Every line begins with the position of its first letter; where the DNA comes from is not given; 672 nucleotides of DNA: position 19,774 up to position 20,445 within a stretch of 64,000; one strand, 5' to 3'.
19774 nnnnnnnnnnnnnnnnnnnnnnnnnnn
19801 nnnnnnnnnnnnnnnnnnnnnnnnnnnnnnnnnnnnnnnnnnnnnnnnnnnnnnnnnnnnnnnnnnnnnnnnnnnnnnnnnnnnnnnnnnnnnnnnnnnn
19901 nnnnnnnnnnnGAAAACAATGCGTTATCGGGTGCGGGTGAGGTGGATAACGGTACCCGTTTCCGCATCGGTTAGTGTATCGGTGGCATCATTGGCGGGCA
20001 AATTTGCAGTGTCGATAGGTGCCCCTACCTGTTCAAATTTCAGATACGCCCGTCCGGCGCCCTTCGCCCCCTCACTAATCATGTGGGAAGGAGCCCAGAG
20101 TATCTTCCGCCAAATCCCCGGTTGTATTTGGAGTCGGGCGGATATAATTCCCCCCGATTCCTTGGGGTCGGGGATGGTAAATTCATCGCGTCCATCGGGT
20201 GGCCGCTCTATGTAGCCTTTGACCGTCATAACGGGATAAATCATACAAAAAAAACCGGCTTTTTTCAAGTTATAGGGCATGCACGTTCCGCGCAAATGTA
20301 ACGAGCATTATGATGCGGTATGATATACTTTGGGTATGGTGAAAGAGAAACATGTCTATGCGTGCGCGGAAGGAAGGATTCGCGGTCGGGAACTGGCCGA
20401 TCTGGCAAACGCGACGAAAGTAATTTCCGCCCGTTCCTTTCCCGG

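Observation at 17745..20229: Three-gene operon: unknown small ORF - ribose-1,5-bisphosphate isomerase - form III-like RuBisCO, with no AMP phosphorylase nearby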

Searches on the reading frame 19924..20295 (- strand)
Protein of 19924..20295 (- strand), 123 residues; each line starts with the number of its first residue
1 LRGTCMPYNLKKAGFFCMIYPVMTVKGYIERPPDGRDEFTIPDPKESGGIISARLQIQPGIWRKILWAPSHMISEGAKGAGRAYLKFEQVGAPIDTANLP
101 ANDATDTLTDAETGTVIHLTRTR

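Call 3: search_protein_families(library=pfam, proteins=[window:19924-20295:-], max_evalue=0.01)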
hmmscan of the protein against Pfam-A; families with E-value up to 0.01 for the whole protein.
window:19924-20295:- (123 aa): 0 families

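Call 5: search_protein_families(library=ncbifam, proteins=[window:19924-20295:-], max_evalue=0.01)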
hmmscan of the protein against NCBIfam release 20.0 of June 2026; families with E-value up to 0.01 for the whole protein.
window:19924-20295:- (123 aa): 0 families

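Call 7: find_homologous_proteins(query=window:19924-20295:-, max_evalue=0.01)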
Query window:19924-20295:- (123 aa): 2 proteins with E <= 0.01 among 5 candidates.
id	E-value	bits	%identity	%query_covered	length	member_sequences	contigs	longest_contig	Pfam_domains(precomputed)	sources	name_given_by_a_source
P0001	3.7e-72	258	97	96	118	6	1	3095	-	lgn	-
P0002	3.0e-53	197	86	82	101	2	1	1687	-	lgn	-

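Call 10: find_encoding_contigs(protein=P0002, flank=10000)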
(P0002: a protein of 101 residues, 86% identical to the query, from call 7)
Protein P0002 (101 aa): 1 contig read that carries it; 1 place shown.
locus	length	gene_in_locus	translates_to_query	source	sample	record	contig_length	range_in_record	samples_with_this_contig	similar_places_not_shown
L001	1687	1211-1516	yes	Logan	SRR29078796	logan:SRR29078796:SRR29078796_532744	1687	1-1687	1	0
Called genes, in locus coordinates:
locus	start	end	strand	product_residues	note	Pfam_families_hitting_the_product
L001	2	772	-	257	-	?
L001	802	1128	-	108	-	-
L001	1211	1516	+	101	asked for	-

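Call 11: find_encoding_contigs(protein=P0001, flank=10000)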
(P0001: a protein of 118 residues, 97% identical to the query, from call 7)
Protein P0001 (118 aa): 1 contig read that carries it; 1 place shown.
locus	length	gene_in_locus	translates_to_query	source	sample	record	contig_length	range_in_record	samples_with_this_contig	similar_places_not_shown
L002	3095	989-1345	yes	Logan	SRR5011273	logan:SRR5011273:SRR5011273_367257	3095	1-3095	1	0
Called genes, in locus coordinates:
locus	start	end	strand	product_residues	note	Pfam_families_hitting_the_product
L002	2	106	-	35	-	?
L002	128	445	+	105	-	-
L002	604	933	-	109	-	-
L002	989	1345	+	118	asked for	-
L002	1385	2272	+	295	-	PF01008:IF-2B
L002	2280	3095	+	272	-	?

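Call 19: search_protein_representatives(protein=window:19924-20229:-)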
Query: 101 residues. Proteins with E-value up to 0.001 (for the whole library): 12; up to 1e-10: 8; up to 1e-30: 1. The best 12 are listed.
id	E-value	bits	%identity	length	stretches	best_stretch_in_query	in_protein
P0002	3.3e-54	197.4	86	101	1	1-101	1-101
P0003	2.7e-29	117.4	63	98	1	1-101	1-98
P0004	2.9e-23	98.0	49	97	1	1-100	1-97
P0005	2.3e-18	82.3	53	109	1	1-100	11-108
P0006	3.0e-18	81.9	61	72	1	29-101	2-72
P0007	1.1e-15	73.7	46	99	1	1-99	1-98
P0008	2.4e-13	66.2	44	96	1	2-99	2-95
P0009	1.4e-11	60.6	29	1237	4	39-71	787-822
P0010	1.4e-09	54.0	40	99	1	1-101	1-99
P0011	3.2e-06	43.3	38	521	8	21-52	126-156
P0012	8.9e-05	38.7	33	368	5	55-85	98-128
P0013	2.1e-04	37.4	26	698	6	31-71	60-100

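Call 21: find_encoding_contigs(protein=P0003, flank=8000)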
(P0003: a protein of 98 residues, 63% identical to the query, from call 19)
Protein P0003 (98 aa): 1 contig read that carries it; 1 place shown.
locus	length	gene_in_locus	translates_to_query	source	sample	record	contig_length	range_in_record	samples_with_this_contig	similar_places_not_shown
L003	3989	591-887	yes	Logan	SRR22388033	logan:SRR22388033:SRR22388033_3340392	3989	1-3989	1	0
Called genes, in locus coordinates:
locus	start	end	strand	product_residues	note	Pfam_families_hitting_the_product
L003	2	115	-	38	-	?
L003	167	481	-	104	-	-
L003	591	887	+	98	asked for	-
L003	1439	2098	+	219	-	-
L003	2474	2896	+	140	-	-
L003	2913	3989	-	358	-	?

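Call 22: find_encoding_contigs(protein=P0004, flank=8000)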
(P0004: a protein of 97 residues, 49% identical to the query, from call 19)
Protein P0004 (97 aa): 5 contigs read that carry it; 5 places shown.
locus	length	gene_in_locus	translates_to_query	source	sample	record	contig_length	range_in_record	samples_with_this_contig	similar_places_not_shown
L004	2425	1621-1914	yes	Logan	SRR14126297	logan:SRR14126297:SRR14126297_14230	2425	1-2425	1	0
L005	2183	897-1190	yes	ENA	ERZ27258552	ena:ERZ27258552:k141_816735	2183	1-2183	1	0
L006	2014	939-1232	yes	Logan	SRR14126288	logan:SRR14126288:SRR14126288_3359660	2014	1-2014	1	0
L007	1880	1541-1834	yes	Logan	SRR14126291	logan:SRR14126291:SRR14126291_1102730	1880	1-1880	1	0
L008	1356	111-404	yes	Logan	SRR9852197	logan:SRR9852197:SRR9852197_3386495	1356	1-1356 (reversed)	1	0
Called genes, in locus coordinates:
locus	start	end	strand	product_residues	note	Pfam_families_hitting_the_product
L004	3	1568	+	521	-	?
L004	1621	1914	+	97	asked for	-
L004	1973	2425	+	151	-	?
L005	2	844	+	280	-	?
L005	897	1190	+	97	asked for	-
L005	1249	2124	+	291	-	PF01008:IF-2B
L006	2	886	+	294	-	?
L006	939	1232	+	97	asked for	-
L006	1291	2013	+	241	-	?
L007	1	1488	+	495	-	?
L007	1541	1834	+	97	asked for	-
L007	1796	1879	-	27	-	?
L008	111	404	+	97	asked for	-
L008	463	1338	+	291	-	PF01008:IF-2B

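Call 23: find_encoding_contigs(protein=P0005, flank=8000)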
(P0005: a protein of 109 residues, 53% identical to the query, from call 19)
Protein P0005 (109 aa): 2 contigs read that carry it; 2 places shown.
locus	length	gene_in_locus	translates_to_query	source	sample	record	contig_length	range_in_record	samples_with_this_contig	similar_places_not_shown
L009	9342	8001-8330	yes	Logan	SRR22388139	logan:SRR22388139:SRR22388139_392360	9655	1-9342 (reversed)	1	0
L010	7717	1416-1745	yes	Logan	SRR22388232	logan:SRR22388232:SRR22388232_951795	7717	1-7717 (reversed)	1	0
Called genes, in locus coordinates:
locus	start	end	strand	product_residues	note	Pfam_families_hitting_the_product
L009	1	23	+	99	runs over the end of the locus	PF01883:FeS_assembly_P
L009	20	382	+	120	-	-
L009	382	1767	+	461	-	-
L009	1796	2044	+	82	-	PF04014:MazE_antitoxin (weak)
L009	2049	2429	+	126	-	PF01850:PIN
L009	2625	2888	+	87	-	-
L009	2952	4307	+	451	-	PF00133:tRNA-synt_1 (faint), PF01406:tRNA-synt_1e, PF09334:tRNA-synt_1g (faint)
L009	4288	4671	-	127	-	-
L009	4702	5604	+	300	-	PF02646:RmuC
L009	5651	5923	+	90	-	-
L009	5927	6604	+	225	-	PF01794:Ferric_reduct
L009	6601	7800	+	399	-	PF00390:malic, PF03949:Malic_M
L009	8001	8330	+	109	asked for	-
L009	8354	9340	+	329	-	?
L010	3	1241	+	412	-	?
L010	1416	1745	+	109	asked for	-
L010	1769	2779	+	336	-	PF01926:MMR_HSR1, PF02421:FeoB_N (weak), PF06071:YchF-GTPase_C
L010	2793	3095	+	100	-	PF01250:Ribosomal_S6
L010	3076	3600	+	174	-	PF00436:SSB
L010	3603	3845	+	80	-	PF01084:Ribosomal_S18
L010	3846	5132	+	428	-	PF22694:CtpB_N-like (faint), PF00595:PDZ, PF13180:PDZ_2, PF17820:PDZ_6, PF03572:Peptidase_S41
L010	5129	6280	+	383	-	PF00089:Trypsin, PF10459:Peptidase_S46 (faint), PF13365:Trypsin_2, PF04495:GRASP55_65 (weak), PF00595:PDZ, PF13180:PDZ_2, PF17820:PDZ_6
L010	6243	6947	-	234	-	PF03462:PCRF, PF00472:RF-1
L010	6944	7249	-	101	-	PF01197:Ribosomal_L31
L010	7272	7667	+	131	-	-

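Call 24: find_encoding_contigs(protein=P0007, flank=8000)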
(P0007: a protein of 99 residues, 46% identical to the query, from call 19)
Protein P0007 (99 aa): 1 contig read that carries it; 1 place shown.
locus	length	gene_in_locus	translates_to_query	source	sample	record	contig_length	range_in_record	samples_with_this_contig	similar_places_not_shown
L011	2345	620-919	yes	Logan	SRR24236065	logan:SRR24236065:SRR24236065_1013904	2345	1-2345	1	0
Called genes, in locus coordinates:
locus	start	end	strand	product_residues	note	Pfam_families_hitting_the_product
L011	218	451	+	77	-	PF00072:Response_reg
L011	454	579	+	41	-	-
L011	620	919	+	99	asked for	-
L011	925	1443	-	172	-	-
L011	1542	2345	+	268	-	?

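Call 25: find_encoding_contigs(protein=P0008, flank=8000)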
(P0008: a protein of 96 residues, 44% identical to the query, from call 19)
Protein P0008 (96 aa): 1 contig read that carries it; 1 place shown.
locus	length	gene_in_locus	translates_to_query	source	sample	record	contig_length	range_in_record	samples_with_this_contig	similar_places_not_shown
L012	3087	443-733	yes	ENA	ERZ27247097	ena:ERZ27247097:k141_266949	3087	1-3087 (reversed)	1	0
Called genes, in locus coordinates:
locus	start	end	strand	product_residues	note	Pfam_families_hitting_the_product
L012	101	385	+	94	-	PF12441:CopG_antitoxin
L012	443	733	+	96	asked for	-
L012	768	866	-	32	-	-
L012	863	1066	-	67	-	-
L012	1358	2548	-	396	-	PF13518:HTH_28 (faint), PF13551:HTH_29 (weak)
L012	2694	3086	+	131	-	?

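Call 26: find_encoding_contigs(protein=P0010, flank=8000)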
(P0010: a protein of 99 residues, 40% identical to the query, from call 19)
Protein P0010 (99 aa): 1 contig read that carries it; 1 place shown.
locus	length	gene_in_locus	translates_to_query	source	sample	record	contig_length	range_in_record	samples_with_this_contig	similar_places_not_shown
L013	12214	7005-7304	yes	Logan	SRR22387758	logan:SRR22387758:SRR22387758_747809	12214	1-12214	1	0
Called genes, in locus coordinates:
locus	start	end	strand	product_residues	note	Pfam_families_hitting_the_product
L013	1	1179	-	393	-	?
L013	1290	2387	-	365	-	PF13579:Glyco_trans_4_4 (weak), PF13439:Glyco_transf_4, PF00534:Glycos_transf_1, PF13692:Glyco_trans_1_4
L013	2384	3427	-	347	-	PF13439:Glyco_transf_4, PF13579:Glyco_trans_4_4, PF00534:Glycos_transf_1, PF13692:Glyco_trans_1_4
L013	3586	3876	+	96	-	-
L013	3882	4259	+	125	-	PF00903:Glyoxalase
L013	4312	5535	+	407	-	PF00413:Peptidase_M10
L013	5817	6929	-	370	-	PF00534:Glycos_transf_1, PF13692:Glyco_trans_1_4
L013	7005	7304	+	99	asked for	-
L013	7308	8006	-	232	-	PF03372:Exo_endo_phos, PF23226:Exo_endo_phos_PGAP2IP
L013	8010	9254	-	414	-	PF13439:Glyco_transf_4, PF13579:Glyco_trans_4_4, PF13477:Glyco_trans_4_2 (weak), PF20706:GT4-conflict (weak), PF00534:Glycos_transf_1, PF13692:Glyco_trans_1_4, PF13524:Glyco_trans_1_2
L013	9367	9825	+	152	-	-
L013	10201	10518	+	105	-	-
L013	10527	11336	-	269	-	PF03808:Glyco_tran_WecG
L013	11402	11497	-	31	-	-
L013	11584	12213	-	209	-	?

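Call 27: search_protein_families(library=pfam, proteins=[L004:3-1568:+, L005:1249-2124:+, L003:1439-2098:+, L003:2474-2896:+, L003:2913-3989:-, L003:167-481:-, L010:3-1241:+, L011:925-1443:-, L011:1542-2345:+, L009:8354-9340:+], max_evalue=0.001)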
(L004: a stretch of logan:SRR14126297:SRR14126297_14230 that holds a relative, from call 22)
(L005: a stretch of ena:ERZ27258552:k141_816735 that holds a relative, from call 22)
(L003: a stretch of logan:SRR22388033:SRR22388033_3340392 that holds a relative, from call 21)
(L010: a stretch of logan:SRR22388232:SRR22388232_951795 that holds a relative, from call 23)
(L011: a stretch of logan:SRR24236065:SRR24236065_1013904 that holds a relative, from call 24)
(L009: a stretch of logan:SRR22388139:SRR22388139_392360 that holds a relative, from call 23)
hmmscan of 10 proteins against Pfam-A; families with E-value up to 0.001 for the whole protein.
L004:3-1568:+ (521 aa): 17 families
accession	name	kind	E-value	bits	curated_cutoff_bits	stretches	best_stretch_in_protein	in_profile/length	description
PF00005.33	ABC_tran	-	2.7e-42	145.1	25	2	1-163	3-137/137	ABC transporter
PF02463.25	SMC_N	-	3e-12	46.9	40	1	12-205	27-213/220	RecF/RecN/SMC N terminal domain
PF13304.12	AAA_21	-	1.5e-11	45.3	27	0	435-511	221-303/304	AAA domain, putative AbiEii toxin, Type IV TA system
PF13555.12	AAA_29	-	8.1e-08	32.3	27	0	339-365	13-39/61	P-loop containing region of AAA domain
PF13401.12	AAA_22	-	6.4e-07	30.2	27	0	347-382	4-33/130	AAA domain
PF03266.21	NTPase_1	-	7.8e-07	29.5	23.9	0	350-375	1-26/168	NTPase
PF01926.29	MMR_HSR1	-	5.4e-06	26.9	21.9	0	11-57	1-42/113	50S ribosome-binding GTPase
PF12848.13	ABC_tran_Xtn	-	6.1e-06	26.7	25.9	1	201-263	1-63/85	ABC transporter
PF05729.18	NACHT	-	8.2e-06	26.2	26.7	0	349-377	1-29/167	NACHT domain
PF03193.22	RsgA_GTPase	-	1.6e-05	25.2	30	0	10-35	107-132/174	RsgA GTPase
PF05673.19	DUF815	-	0.0004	20.1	23.8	0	349-375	54-80/249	Protein of unknown function (DUF815)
PF25199.1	nSTAND_NTPase5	-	0.00042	20.6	34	0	346-376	39-68/145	Novel STAND NTPase 5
PF12775.13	AAA_7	-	0.00051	20.1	25.8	0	344-378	29-63/181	P-loop containing dynein motor region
PF24883.2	NPHP3_N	-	0.00052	20.7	24.8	0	347-378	21-52/164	Nephrocystin 3, N-terminal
PF00910.28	RNA_helicase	-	0.00067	20.5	21.5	0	351-380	1-33/105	RNA helicase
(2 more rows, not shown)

L005:1249-2124:+ (291 aa): 1 family
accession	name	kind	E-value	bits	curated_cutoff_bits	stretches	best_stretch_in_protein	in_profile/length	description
PF01008.23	IF-2B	-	9.9e-38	130.4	22.4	1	16-273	2-279/280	Initiation factor 2 subunit family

L003:1439-2098:+ (219 aa): 0 families

L003:2474-2896:+ (140 aa): 0 families

L003:2913-3989:- (358 aa): 1 family
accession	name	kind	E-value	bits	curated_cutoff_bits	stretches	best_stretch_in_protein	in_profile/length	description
PF03050.20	DDE_Tnp_IS66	-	5.1e-05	23.3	23.1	1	187-304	145-260/284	Transposase IS66 family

L003:167-481:- (104 aa): 0 families

L010:3-1241:+ (412 aa): 2 families
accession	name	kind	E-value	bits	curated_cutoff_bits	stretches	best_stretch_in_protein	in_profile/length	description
PF03949.21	Malic_M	-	2.9e-30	105.9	23.5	1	172-397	3-254/258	Malic enzyme, NAD binding domain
PF00390.24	malic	-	1.5e-27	97.1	23.1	1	27-158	2-181/182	Malic enzyme, N-terminal domain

L011:925-1443:- (172 aa): 0 families

L011:1542-2345:+ (268 aa): 1 family
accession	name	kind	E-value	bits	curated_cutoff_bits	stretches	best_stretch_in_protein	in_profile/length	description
PF01008.23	IF-2B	-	2.3e-37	129.2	22.4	1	16-260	2-264/280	Initiation factor 2 subunit family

L009:8354-9340:+ (329 aa): 3 families
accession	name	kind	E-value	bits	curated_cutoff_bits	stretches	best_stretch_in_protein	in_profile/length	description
PF06071.19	YchF-GTPase_C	-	3.1e-34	117.4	27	1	252-329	1-78/84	Protein of unknown function (DUF933)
PF01926.29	MMR_HSR1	-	1e-21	77.6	21.9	1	4-113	1-85/113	50S ribosome-binding GTPase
PF02421.24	FeoB_N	-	4.1e-07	30.1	27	1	4-46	2-43/156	Ferrous iron transport protein B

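Call 30: find_homologous_proteins(query=A1, max_evalue=0.01)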
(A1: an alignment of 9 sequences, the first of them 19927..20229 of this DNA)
Query A1 (9 sequences) (101 aa, profile of the alignment): 7 proteins with E <= 0.01 among 479 candidates.
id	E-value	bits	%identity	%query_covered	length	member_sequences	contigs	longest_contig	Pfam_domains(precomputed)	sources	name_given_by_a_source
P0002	3.8e-40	154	86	100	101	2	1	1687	-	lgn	-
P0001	6.1e-40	153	99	100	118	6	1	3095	-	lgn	-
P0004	8.5e-38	146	48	99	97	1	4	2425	-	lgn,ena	-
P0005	1.6e-35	139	50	100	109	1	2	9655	-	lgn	-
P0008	3.6e-35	138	42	98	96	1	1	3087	-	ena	-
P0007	7.2e-34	134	45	98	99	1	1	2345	-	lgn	-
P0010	5.1e-33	131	39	100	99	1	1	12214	-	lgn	-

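Call 37: predict_structure(alignment_id=A1)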
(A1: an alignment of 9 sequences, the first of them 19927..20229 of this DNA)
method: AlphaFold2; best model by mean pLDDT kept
length: 101 residues; sequences in the alignment: 9
mean_pLDDT: 89.9   pTM: 0.80
mean pLDDT of the five models: 89.9, 89.0, 87.1, 86.8, 86.2
residues with pLDDT >= 90: 73; 70-90: 24; 50-70: 4; < 50: 0
segments of 3 or more residues with pLDDT < 50: none
pLDDT, mean of each block of 10 residues (from residue 1): 90 90 89 92 91 75 90 93 95 94 83
secondary structure, 60 per line:
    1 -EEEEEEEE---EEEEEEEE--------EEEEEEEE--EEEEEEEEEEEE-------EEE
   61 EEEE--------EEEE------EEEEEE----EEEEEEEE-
elements in order: E2-9 E13-20 E29-36 E39-50 E58-64 E73-76 E83-88 E93-100

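Call 47: fold_search(model_id=the predicted structure, library=pdb)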
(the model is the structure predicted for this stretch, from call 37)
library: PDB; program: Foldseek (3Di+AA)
matches with E <= 10: 237; with E <= 0.001: 0
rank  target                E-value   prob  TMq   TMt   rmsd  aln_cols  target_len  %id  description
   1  7s9y                  8.8e-02  0.95  0.50  0.08   5.9       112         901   13  Helicobacter Hepaticus CcsBA Open Conformation (released 2021-12-22)
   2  9lwa_A                1.6e-01  0.08  0.17  0.15  15.7       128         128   14  Bacteriophage Mycofy1 distal head-to-tail interface (C6 symmetry) (released 2025-04-16)
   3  4y1a_D                5.9e-01  0.06  0.20  0.11  20.6       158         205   11  immune complex (released 2015-09-23)
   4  2htd_B                1.2e+00  0.08  0.22  0.19  10.7       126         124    8  CRYSTAL STRUCTURE OF A PUTATIVE PYRIDOXAMINE 5'-PHOSPHATE OXIDASE (LDB0262) FROM LACTOBACILLUS DELBRUECKII SUBSP. AT 1 (released 2006-08-15)
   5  7yw0_B                1.3e+00  0.03  0.16  0.15  16.4       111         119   10  Bacteroides fragilis Hcp5 (released 2023-08-30)
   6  3bk5                  1.4e+00  0.12  0.30  0.15  16.4       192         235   10  Crystal structure of putative outer membrane lipoprotein-sorting protein domain from Vibrio parahaemolyticus (released 2008-02-05)
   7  3fkh_E                1.4e+00  0.06  0.20  0.17  11.7       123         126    9  Crystal structure of Putative pyridoxamine 5'-phosphate oxidase (NP_601736.1) from CORYNEBACTERIUM GLUTAMICUM ATCC 130 (released 2009-01-13)
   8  6eci_C                1.6e+00  0.04  0.19  0.16  12.1       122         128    7  Structure of the FAD binding protein MSMEG_5243 from Mycobacterium smegmatis (released 2018-12-26)
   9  6rxt_UQ               1.7e+00  0.15  0.34  0.06  12.5       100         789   15  Cryo-EM structure of the 90S pre-ribosome (Kre33-Noc4) from Chaetomium thermophilum, state A (released 2019-08-14)
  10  9tp6_A                1.8e+00  0.06  0.19  0.10  16.1        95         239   14  Structure of LolA3 from Porphyromonas gingivalis (released 2026-02-18)
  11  2cdf_A                1.8e+00  0.04  0.23  0.13  17.3       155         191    8  Structure and binding kinetics of three different human CD1d-alpha- Galactosylceramide-specific T cell receptors (TCR  (released 2006-03-07)
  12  8rlu_I                1.9e+00  0.03  0.21  0.13  17.6       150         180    9  TCR in complex with HLA-E*01:03 bound to HBV envelope 371-379 S3N peptide (released 2024-10-16)
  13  8es9_A                2.0e+00  0.03  0.20  0.10  18.2       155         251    8  CryoEM structure of PN45428 TCR-CD3 in complex with HLA-A2 MAGEA4 (released 2023-05-03)
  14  8rlt_D                2.0e+00  0.03  0.21  0.13  18.5       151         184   10  TCR in complex with HLA-E*01:03 bound to HBV envelope 371-379 index peptide (released 2024-10-16)
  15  8ryp_D                2.0e+00  0.03  0.20  0.12  17.3       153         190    7  Structure of S8 TCR in complex with HLA-A*03:01 bound to ELFSYLIEK peptide (released 2024-09-04)
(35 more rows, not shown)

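Call 52: search_protein_families(library=padloc, proteins=[window:19924-20229:-, L003:167-481:-, L003:1439-2098:+, L003:2474-2896:+, L011:925-1443:-], max_evalue=0.1)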
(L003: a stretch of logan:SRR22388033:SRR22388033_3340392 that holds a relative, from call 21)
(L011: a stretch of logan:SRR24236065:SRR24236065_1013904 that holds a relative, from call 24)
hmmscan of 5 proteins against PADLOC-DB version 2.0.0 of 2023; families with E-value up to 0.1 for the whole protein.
window:19924-20229:- (101 aa): 0 families

L003:167-481:- (104 aa): 0 families

L003:1439-2098:+ (219 aa): 0 families

L003:2474-2896:+ (140 aa): 1 family
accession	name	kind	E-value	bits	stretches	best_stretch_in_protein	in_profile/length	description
PDLC01994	RtcR_PspF1--CARF_AAA_HTH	-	0.037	11.1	1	15-99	30-98/468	-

L011:925-1443:- (172 aa): 0 families
